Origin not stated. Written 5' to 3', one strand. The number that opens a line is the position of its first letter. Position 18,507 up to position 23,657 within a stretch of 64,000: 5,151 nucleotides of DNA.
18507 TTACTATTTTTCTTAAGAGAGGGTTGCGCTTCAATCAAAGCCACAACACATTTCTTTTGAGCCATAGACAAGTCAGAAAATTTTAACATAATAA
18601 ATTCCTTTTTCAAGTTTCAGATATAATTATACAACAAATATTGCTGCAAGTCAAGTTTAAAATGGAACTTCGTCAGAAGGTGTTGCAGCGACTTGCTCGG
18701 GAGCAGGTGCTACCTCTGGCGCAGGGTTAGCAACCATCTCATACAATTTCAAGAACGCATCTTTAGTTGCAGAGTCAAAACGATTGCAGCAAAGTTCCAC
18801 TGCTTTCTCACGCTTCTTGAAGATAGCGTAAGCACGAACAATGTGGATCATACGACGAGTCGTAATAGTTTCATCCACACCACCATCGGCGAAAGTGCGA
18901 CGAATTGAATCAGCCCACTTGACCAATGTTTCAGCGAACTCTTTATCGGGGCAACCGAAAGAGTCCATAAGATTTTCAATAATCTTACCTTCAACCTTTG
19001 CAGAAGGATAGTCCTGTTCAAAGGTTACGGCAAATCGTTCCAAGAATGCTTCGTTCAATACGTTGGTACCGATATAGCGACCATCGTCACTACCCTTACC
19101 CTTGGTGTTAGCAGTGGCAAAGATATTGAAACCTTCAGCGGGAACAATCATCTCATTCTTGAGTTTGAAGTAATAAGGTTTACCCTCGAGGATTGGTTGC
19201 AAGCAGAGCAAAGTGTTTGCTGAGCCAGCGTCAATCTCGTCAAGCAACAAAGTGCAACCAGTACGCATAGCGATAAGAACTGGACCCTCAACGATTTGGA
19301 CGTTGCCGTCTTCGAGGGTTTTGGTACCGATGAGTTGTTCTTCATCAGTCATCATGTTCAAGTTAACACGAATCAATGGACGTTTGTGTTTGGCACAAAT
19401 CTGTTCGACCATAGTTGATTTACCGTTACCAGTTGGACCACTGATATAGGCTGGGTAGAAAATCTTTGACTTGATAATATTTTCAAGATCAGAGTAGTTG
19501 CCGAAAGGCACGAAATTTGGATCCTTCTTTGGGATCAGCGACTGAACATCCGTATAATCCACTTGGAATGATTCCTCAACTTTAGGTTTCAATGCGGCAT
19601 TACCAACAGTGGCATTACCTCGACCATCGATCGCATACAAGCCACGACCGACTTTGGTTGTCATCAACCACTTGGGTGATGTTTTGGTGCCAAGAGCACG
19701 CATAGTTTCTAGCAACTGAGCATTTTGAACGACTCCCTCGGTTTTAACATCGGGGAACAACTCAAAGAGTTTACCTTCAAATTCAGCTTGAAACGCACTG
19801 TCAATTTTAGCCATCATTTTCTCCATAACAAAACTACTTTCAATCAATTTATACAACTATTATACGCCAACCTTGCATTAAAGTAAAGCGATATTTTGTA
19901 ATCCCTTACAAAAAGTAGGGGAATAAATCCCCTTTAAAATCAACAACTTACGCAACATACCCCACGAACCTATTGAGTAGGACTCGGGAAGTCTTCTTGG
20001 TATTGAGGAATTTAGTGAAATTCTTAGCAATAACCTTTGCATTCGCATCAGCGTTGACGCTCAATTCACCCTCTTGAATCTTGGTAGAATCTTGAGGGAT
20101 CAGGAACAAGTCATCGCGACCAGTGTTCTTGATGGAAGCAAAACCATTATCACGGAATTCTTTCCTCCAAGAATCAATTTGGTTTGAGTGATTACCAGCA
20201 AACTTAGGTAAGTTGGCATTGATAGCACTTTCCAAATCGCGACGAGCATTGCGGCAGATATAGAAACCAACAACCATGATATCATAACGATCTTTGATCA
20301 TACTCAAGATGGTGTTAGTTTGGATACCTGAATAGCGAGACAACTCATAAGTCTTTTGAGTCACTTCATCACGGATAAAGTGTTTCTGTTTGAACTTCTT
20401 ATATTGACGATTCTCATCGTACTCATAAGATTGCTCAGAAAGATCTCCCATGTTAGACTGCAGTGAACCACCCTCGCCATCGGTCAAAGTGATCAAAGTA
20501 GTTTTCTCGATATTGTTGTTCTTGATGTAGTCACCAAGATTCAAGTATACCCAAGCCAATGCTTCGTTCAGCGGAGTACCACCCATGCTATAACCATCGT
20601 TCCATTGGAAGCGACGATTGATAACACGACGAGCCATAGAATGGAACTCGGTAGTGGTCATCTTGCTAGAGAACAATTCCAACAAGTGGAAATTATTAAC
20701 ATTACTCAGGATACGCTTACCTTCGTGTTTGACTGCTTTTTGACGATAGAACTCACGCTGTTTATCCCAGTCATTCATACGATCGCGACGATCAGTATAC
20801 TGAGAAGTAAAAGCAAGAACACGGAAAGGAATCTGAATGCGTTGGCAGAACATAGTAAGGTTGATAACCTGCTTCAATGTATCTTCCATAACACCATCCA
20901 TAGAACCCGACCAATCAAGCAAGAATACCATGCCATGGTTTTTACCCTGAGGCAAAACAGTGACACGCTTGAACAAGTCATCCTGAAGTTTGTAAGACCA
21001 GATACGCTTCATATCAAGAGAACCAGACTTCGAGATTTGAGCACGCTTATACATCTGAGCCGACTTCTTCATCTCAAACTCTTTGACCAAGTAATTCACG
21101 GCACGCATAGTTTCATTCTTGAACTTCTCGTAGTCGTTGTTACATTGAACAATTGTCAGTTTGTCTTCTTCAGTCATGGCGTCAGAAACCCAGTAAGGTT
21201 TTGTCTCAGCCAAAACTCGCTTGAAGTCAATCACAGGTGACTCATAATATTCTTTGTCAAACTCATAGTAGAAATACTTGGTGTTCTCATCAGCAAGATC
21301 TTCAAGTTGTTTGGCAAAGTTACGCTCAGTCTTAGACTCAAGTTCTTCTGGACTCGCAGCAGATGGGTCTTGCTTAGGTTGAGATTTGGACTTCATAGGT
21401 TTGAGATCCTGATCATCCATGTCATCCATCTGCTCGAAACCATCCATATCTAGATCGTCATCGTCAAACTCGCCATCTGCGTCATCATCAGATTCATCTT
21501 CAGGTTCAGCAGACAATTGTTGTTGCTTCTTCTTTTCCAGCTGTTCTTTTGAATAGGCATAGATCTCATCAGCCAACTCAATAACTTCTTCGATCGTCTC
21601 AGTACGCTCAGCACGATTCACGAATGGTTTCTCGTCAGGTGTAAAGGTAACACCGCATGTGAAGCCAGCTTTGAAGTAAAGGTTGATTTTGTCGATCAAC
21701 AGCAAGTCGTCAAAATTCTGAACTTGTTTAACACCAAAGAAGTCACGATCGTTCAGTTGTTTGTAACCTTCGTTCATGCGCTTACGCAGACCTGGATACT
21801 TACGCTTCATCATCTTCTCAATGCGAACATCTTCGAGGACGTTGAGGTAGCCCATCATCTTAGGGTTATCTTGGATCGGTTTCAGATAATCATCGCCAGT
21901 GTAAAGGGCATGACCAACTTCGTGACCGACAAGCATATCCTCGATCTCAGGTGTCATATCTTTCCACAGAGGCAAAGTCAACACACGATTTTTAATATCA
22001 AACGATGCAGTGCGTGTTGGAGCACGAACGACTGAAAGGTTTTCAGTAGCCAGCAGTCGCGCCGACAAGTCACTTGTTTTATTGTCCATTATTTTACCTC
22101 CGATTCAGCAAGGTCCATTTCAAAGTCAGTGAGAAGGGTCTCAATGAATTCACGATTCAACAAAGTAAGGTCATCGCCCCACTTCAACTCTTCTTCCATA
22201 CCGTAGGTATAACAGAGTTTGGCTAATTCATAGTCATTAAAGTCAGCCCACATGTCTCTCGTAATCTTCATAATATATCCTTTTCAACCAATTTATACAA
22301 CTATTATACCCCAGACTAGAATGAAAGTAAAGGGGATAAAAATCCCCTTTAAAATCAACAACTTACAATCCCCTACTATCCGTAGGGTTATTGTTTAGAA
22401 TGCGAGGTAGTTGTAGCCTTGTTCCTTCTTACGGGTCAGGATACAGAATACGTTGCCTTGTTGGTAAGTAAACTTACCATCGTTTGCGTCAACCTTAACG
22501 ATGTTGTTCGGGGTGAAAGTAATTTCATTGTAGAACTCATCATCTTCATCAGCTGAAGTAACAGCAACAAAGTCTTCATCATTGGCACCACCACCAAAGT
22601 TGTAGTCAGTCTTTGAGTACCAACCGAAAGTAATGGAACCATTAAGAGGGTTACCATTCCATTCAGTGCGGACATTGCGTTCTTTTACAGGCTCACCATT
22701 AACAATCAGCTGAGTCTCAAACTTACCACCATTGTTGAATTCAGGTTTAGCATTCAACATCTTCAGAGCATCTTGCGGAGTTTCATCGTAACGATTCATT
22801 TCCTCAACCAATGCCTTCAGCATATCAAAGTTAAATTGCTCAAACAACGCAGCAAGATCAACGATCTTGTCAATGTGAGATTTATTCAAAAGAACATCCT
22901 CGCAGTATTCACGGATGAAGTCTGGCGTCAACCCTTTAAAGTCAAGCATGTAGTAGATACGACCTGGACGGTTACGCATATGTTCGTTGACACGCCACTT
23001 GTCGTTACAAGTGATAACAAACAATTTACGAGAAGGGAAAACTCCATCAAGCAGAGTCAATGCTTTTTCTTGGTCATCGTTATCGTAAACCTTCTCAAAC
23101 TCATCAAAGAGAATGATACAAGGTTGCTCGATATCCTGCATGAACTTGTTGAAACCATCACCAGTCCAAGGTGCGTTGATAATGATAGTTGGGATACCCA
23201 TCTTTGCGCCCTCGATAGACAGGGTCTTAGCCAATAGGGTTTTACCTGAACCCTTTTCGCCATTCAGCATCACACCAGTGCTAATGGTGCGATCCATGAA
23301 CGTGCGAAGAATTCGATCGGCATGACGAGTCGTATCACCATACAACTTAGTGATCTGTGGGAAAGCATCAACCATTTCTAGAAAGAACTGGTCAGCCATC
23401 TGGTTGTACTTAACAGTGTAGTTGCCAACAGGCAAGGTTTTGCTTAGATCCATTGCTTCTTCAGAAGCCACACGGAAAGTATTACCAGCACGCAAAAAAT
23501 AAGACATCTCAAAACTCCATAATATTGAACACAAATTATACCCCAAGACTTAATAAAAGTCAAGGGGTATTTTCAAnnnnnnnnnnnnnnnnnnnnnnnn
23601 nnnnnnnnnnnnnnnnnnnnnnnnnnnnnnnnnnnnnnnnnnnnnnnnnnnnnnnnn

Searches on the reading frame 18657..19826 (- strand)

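Call 38: search_protein_families(library=pfam, proteins=[window:18657-19826:-], max_evalue=0.001)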
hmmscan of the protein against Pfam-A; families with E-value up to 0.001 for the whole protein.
window:18657-19826:- (389 aa): 3 families
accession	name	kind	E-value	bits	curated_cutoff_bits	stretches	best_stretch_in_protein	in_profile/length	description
PF07728.20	AAA_5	-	4.1e-17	62.9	22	1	129-264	5-138/139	AAA domain (dynein-related subfamily)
PF00004.35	AAA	-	5e-06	27.4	21.2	1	127-202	2-70/131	ATPase family associated with various cellular activities (AAA)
PF08406.16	CbbQ_C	-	0.00034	21.2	20.6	1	294-355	12-72/85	CbbQ/NirQ/NorQ C-terminal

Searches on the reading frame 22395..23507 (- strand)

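Call 38: search_protein_families(library=pfam, proteins=[window:22395-23507:-], max_evalue=0.001)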
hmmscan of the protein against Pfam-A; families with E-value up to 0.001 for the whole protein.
window:22395-23507:- (370 aa): 2 families
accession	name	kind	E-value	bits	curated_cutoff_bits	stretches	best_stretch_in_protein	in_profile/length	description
PF00004.35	AAA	-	6e-09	36.9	21.2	1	79-184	1-126/131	ATPase family associated with various cellular activities (AAA)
PF05729.18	NACHT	-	0.00059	20.1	26.7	0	79-99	3-23/167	NACHT domain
